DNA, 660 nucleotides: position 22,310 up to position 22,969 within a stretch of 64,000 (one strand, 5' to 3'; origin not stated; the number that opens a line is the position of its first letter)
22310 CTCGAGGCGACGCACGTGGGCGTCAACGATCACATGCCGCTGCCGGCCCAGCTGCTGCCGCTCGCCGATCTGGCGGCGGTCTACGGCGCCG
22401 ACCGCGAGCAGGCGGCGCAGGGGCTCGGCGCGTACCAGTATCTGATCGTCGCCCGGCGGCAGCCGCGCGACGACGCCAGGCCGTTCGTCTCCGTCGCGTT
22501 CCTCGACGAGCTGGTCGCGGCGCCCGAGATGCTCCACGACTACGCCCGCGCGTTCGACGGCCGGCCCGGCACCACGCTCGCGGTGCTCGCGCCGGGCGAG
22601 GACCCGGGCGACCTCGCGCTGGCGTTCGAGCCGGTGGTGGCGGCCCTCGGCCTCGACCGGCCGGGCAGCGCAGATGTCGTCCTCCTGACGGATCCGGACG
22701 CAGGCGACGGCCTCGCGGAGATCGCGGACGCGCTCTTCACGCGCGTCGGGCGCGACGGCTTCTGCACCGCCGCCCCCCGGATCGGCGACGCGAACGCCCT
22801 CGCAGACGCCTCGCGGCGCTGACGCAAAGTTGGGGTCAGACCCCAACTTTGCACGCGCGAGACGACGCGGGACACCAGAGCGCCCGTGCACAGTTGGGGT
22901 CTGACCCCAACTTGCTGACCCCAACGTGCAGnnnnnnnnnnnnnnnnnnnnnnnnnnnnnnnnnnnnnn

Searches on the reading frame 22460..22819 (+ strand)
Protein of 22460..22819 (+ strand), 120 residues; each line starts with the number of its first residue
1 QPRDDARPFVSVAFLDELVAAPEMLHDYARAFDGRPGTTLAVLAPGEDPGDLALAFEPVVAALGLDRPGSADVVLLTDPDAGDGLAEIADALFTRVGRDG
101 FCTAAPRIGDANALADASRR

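Call 66: search_protein_families(library=pfam, proteins=[window:22460-22819:+], max_evalue=1)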
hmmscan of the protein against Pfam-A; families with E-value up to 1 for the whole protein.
window:22460-22819:+ (120 aa): 1 family
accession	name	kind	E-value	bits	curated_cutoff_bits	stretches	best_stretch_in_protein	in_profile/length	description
PF12849.12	PBP_like_2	-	0.11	12.7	27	1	24-115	23-108/267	PBP superfamily domain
